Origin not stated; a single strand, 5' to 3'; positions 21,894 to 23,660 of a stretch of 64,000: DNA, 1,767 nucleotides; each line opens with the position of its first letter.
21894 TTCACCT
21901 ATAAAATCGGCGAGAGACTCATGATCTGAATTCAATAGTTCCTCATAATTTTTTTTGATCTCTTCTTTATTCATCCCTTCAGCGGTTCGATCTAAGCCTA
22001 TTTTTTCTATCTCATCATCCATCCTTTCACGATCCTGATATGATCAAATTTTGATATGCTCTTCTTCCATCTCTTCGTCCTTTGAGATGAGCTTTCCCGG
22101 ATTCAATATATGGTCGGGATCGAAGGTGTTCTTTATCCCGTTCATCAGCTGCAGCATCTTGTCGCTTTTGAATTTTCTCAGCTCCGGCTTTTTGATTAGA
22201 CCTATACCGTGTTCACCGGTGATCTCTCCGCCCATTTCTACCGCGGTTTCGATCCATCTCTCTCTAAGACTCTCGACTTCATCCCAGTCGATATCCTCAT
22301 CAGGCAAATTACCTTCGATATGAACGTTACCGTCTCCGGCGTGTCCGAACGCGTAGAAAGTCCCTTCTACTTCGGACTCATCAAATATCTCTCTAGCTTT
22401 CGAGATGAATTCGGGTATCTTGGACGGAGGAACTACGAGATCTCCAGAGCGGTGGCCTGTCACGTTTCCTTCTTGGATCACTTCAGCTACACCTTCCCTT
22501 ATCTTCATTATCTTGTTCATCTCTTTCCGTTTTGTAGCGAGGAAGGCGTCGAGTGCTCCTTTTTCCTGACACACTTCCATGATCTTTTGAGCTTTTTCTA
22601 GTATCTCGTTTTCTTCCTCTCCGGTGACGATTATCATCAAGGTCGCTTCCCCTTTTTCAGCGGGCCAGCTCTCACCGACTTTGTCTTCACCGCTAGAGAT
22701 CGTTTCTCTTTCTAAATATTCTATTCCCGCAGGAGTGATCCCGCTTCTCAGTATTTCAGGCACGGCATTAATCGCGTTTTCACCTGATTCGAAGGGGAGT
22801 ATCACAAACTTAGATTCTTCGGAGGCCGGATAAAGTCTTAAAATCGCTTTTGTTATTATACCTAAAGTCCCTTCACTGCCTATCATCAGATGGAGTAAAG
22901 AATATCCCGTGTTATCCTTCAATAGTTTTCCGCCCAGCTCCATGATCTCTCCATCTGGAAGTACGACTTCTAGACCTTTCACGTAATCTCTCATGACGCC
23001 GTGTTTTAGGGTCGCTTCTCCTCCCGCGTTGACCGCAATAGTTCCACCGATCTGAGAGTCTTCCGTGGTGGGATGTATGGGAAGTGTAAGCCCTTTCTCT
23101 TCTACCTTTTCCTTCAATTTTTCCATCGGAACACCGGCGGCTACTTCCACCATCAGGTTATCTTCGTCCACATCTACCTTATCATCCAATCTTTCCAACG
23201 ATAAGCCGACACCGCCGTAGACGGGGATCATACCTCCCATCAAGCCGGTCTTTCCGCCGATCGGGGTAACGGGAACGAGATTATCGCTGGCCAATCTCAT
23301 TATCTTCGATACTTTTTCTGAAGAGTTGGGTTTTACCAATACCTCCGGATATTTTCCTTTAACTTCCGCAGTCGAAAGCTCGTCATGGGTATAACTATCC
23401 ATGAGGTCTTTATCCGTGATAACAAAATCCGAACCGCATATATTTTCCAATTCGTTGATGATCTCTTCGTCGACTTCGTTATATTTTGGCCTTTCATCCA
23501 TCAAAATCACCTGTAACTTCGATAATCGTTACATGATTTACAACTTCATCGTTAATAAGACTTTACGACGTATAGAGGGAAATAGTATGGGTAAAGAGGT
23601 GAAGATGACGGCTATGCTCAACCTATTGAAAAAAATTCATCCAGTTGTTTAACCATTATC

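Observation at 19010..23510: Compact Etf-dependent lactate-utilisation module (etfB-etfA convergent with a LarA-family gene and a GlcD-type FAD dehydrogenase)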

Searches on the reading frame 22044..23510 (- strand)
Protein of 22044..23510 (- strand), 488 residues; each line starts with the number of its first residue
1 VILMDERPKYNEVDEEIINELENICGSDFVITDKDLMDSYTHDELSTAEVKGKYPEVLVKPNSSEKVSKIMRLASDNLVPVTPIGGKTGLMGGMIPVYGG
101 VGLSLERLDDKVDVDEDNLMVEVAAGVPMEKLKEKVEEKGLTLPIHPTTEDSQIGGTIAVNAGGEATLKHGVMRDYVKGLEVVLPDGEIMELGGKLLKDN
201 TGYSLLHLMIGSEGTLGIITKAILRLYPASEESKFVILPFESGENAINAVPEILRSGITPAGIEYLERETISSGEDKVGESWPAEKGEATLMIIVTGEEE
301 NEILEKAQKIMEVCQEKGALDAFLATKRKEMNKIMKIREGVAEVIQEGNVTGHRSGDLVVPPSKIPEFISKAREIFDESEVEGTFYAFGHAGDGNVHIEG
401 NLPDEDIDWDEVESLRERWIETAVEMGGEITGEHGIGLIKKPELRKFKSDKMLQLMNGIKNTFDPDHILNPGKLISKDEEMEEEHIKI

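Call 4: search_protein_families(library=pfam, proteins=[window:22044-23510:-])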
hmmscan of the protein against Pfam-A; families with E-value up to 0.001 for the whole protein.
window:22044-23510:- (488 aa): 2 families
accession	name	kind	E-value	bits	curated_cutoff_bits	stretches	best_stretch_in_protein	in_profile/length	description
PF02913.24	FAD-oxidase_C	-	4.6e-54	184.2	21.2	1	231-474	3-248/248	FAD linked oxidases, C-terminal domain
PF01565.28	FAD_binding_4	-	1.1e-33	116.3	26.4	1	55-192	1-138/139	FAD binding domain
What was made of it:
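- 22044..23510 (-): glcD/lctD-like FAD- and metal-dependent D-2-hydroxyacid dehydrogenase. The true start is probably the ATG at 23501. FAD_binding_4 + FAD-oxidase_C (call 4).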

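Call 5: search_protein_families(library=ncbifam, proteins=[window:22044-23510:-])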
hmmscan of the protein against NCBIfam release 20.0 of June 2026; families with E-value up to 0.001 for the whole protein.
window:22044-23510:- (488 aa): 10 families
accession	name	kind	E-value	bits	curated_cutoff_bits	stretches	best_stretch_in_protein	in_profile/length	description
TIGR00387.1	glcD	equivalog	3.9e-97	325.7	567.9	1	59-473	2-413/413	glycolate oxidase subunit GlcD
NF008408.0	PRK11230.1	equivalog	2.5e-58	197.8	897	1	16-476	20-473/499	glycolate oxidase subunit GlcD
NF049975.1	2HglutDHaseYdiJ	equivalog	5.3e-33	113.9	1350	2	199-480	251-545/1018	D-2-hydroxyglutarate dehydrogenase YdiJ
NF008439.0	PRK11282.1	equivalog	8.7e-27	93.9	284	1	65-251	9-194/358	glycolate oxidase subunit GlcE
TIGR01678.1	FAD_lactone_ox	subfamily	1.5e-16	60.4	396.8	1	50-229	10-181/438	sugar 1,4-lactone oxidase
NF053785.1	DcplphribOxDprE1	equivalog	1.4e-13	50.9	500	1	99-229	57-183/449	decaprenylphosphoryl-beta-D-ribose oxidase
TIGR01677.1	pln_FAD_oxido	subfamily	2.4e-10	39.6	383.1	1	103-229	86-214/560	FAD-dependent oxidoreductase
TIGR01679.1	bact_FAD_ox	subfamily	1.5e-09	37.3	292.25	1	53-226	10-172/419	FAD-linked oxidoreductase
TIGR01676.1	GLDHase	equivalog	3.6e-09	36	458.25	1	56-224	63-223/541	L-galactonolactone dehydrogenase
NF010480.0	PRK13905.1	equivalog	1.2e-07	30.9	259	1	45-229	25-195/303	UDP-N-acetylmuramate dehydrogenase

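Call 21: search_solved_structures(query=window:22044-23510:-, show_alignments=2)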
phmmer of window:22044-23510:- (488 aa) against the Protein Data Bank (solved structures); distinct sequences matched with E-value up to 0.001: 60.
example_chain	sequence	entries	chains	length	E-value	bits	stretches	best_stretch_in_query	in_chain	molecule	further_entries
7qh2_C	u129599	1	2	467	1.2e-92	314.3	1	10-474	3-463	Lactate dehydrogenase (NAD(+),ferredoxin) subunit LctD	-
3pm9_A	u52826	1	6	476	1.8e-63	218.2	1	15-475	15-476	Putative oxidoreductase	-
9qgz_A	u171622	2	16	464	2.9e-61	210.8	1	17-481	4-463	Glycolate oxidase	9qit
8jdc_A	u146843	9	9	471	1.6e-60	208.4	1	13-474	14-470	Probable D-lactate dehydrogenase, mitochondrial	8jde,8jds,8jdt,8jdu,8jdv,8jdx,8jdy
8jdb_A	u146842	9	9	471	2.6e-59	204.4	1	13-474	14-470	Probable D-lactate dehydrogenase, mitochondrial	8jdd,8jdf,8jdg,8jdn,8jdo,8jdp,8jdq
6lpn_A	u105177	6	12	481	6.9e-48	166.7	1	20-477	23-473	D-2-hydroxyglutarate dehydrogenase, mitochondrial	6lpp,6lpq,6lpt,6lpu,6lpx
2uuu_A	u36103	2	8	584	1.4e-26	96.5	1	50-269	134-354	ALKYLDIHYDROXYACETONEPHOSPHATE SYNTHASE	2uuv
4bc7_A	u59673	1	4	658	6.8e-26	94.2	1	53-273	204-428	ALKYLDIHYDROXYACETONEPHOSPHATE SYNTHASE, PEROXISOMAL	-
4bby_A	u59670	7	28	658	6.8e-26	94.2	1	53-273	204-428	ALKYLDIHYDROXYACETONEPHOSPHATE SYNTHASE, PEROXISOMAL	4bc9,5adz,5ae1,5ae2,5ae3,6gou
4bca_A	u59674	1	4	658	6.8e-26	94.2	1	53-273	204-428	ALKYLDIHYDROXYACETONEPHOSPHATE SYNTHASE, PEROXISOMAL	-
8s7r_A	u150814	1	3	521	3.9e-16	62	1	18-256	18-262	Oxidoreductase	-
8s7t_A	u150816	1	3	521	9.3e-16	60.8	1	18-256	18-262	Oxidoreductase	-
8s7w_A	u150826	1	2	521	1.3e-15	60.3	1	18-256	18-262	Oxidoreductase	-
8s7p_A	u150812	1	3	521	1.3e-15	60.3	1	18-256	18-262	Oxidoreductase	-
8s7s_A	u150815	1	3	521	1.5e-15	60.1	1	18-256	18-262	Oxidoreductase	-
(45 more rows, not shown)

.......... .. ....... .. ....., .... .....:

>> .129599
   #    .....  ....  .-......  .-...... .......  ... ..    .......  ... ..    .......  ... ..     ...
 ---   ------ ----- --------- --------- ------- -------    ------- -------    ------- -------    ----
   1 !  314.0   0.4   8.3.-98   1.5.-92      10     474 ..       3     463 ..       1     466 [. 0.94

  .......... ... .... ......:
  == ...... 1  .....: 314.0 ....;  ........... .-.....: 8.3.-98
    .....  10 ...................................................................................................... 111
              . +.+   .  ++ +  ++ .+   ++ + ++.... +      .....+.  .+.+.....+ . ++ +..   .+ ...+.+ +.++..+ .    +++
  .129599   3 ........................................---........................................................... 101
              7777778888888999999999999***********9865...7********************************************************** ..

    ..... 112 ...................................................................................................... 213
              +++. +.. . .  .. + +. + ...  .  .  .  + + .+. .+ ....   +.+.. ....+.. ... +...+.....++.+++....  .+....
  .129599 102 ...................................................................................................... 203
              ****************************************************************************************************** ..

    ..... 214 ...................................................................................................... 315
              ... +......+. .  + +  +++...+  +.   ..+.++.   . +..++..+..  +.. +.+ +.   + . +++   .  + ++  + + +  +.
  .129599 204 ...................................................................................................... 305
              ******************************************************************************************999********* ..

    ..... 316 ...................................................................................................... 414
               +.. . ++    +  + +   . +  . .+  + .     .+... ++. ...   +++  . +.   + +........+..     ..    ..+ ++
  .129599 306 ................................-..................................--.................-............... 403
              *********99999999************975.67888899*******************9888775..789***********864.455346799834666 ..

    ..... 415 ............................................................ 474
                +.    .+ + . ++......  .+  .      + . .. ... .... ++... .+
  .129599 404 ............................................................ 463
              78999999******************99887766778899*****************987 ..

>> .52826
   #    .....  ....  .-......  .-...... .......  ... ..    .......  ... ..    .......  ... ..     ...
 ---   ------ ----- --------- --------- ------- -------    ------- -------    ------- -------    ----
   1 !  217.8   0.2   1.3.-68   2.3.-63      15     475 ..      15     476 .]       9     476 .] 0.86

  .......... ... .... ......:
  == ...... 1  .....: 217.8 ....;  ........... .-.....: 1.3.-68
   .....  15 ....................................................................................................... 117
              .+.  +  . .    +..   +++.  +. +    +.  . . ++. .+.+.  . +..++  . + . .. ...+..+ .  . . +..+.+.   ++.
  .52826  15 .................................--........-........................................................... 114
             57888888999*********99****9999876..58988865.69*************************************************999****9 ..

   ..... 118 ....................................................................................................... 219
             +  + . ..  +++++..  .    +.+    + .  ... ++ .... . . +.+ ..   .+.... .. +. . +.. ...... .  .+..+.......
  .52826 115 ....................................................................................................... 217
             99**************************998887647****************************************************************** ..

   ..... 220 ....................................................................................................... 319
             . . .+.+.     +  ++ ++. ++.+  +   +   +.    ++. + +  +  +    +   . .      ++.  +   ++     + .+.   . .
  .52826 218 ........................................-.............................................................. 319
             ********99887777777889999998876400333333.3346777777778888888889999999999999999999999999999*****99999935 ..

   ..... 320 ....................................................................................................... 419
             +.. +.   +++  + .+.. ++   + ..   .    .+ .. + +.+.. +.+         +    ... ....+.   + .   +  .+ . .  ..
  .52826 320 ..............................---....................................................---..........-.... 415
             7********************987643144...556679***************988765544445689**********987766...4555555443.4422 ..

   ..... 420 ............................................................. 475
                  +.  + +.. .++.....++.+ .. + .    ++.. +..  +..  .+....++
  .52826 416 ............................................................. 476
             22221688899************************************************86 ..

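Call 34: find_homologous_proteins(query=window:22044-23510:-)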
Query window:22044-23510:- (488 aa): 7992 proteins with E <= 0.001 among 8000 candidates; the best 120 are listed.
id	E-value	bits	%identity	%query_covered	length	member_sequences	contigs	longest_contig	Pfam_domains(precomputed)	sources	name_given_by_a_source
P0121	0.0e+0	1061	100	99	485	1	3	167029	PF01565.29,PF02913.25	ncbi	-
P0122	2.9e-271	918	86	99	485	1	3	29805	PF01565.29,PF02913.25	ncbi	-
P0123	1.1e-267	906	82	99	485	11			PF01565.29,PF02913.25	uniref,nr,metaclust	uniref:Glycolate oxidase, subunit GlcD n=1 Tax=uncultured organism TaxID=155900 RepID=M1QC72_9ZZZZ|n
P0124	1.4e-242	824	75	99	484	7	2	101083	PF01565.29,PF02913.25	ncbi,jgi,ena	-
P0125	1.2e-235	801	73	98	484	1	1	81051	PF01565.29,PF02913.25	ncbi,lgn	-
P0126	3.4e-228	776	70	99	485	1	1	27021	PF01565.29,PF02913.25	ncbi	-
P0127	9.5e-186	636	60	98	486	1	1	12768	PF01565.29,PF02913.25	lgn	-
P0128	8.4e-185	633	59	98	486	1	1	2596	PF01565.29,PF02913.25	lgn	-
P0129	1.2e-184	633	60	95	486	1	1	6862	PF01565.29,PF02913.25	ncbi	-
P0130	4.7e-181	621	57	98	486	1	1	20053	PF01565.29,PF02913.25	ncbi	-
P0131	3.8e-174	598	57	95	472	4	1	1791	PF01565.29,PF02913.25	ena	-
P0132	5.8e-168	578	55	98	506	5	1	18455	PF01565.29,PF02913.25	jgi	-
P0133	2.6e-167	575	54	98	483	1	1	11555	PF01565.29,PF02913.25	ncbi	ncbi:MAG: FAD-binding oxidoreductase [Candidatus Saliniplasma sp.]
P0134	1.2e-134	468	48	95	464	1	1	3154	PF01565.29,PF02913.25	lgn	-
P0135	3.9e-130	453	46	95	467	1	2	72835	PF01565.29,PF02913.25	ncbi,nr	ncbi:MAG: FAD-binding oxidoreductase [Candidatus Korarchaeota archaeon]|nr:FAD-binding oxidoreductas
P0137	1.9e-128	447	46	95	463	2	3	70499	PF01565.29,PF02913.25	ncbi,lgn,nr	ncbi:MAG: FAD-binding oxidoreductase [Candidatus Methylarchaceae archaeon HK02M1]|nr:FAD-binding oxi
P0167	1.2e-115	405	44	94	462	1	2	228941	PF01565.29,PF02913.25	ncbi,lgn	-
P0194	6.3e-114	399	45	96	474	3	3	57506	PF01565.29,PF02913.25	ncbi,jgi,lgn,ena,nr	ncbi:FAD-binding oxidoreductase [Candidatus Aerophobetes bacterium]|nr:FAD-binding oxidoreductase [C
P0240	3.0e-112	394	42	95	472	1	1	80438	PF01565.29,PF02913.25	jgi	jgi:lactate dehydrogenase (NAD+,ferredoxin) subunit LctD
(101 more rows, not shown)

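Call 44: find_related_loci(query=window:22044-23510:-, collection=metagenome_contigs, flank=8000)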
Query window:22044-23510:- (488 aa) in metagenome_contigs; peptide patterns used: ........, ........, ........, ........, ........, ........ (x = any residue, [..] = any of these).
199 stretches matched a pattern; 8 encode a relative of the query (tblastn E <= 1e-3); 8 distinct loci.
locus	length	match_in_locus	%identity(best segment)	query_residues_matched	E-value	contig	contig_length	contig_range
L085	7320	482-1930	75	6-488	0e+0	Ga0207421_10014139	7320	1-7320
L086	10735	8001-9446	74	7-488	0e+0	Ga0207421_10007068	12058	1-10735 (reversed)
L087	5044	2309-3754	74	7-488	0e+0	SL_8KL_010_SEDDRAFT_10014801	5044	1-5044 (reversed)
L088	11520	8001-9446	75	7-488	0e+0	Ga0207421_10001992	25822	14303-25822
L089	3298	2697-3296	83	3-202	2e-106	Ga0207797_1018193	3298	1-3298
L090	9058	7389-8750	36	14-475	4e-74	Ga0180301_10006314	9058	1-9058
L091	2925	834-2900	36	14-475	7e-75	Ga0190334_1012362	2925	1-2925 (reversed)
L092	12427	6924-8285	36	14-475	6e-74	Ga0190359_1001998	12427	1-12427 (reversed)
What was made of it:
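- Tried and rejected: The metagenome scan with GlcD gave only 8 loci (call 44).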

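Call 46: find_encoding_contigs(protein=P0130, flank=8000, max_places=1)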
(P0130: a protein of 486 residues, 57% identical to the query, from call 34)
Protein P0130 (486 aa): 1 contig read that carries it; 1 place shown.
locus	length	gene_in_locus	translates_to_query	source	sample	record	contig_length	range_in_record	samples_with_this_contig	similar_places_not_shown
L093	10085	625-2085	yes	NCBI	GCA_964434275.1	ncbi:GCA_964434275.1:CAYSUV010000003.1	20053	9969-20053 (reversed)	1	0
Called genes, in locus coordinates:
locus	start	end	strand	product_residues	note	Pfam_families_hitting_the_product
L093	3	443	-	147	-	?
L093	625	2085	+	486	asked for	PF01565:FAD_binding_4, PF02913:FAD-oxidase_C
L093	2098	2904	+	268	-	PF01012:ETF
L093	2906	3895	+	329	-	PF01012:ETF, PF00766:ETF_alpha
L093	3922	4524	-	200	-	PF01558:POR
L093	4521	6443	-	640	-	PF01855:POR_N, PF02775:TPP_enzyme_C, PF00037:Fer4 (weak)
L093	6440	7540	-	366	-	PF04422:FrhB_FdhB_N, PF04432:FrhB_FdhB_C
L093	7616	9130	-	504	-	PF11794:HpaB_N, PF03241:HpaB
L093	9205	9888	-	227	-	PF07758:DUF1614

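Call 47: find_encoding_contigs(protein=P0135, flank=8000, max_places=1)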
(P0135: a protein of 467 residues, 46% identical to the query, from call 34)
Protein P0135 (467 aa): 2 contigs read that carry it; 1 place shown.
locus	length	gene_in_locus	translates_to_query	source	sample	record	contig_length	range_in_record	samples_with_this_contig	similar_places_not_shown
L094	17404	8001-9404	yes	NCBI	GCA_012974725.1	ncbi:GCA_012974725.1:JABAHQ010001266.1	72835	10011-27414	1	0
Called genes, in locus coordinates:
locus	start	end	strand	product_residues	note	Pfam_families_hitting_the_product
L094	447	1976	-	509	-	PF01293:PEPCK_ATP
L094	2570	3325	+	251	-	PF09861:Lar_N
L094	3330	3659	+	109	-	-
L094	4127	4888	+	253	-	PF01012:ETF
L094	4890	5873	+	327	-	PF01012:ETF, PF00766:ETF_alpha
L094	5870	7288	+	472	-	PF01565:FAD_binding_4, PF02913:FAD-oxidase_C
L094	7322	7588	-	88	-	-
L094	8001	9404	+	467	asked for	PF01565:FAD_binding_4, PF02913:FAD-oxidase_C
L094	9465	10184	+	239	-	PF00696:AA_kinase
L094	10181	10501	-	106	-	PF08279:HTH_11 (weak)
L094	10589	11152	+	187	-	PF00583:Acetyltransf_1, PF13508:Acetyltransf_7, PF13673:Acetyltransf_10, PF08445:FR47 (weak)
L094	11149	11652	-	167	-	PF01956:EMC3_TMCO1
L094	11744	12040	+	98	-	PF01199:Ribosomal_L34e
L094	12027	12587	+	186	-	PF00004:AAA (weak), PF02224:Cytidylate_kin (faint), PF13189:Cytidylate_kin2, PF13207:AAA_17, PF13238:AAA_18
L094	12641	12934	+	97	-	-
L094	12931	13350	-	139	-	PF01877:RNA_binding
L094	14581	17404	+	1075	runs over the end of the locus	PF00133:tRNA-synt_1, PF01921:tRNA-synt_1f (faint), PF09334:tRNA-synt_1g, PF13603:tRNA-synt_1_2 (faint), PF09334:tRNA-synt_1g, PF08264:Anticodon_1, PF19302:DUF5915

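Call 48: find_encoding_contigs(protein=P0137, flank=8000, max_places=1)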
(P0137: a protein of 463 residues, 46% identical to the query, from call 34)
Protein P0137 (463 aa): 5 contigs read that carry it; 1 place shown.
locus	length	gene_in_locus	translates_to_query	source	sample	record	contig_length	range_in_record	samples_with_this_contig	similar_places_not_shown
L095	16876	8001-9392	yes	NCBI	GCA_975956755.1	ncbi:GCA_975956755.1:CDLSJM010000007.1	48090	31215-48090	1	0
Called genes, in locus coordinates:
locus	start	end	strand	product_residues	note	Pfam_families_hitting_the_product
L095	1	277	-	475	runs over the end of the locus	PF13522:GATase_6, PF13537:GATase_7, PF00156:Pribosyltran (weak)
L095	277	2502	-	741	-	PF18072:FGAR-AT_linker, PF00586:AIRS, PF02769:AIRS_C, PF00586:AIRS, PF02769:AIRS_C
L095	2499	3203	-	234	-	PF07685:GATase_3 (weak), PF13507:GATase_5, PF01965:DJ-1_PfpI, PF00117:GATase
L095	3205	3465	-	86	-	PF02700:PurS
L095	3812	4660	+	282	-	PF01513:NAD_kinase, PF20143:NAD_kinase_C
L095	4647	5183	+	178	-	PF17146:PIN_6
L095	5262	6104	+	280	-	PF01261:AP_endonuc_2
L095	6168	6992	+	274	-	PF01012:ETF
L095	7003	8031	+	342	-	PF01012:ETF, PF00766:ETF_alpha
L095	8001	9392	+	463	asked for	PF01565:FAD_binding_4, PF02913:FAD-oxidase_C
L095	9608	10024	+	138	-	PF01381:HTH_3 (weak)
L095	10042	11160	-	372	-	PF02277:DBI_PRT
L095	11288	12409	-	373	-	PF02885:Glycos_trans_3N, PF00591:Glycos_transf_3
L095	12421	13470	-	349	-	PF08240:ADH_N, PF16912:Glu_dehyd_C, PF00107:ADH_zinc_N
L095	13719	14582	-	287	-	PF00809:Pterin_bind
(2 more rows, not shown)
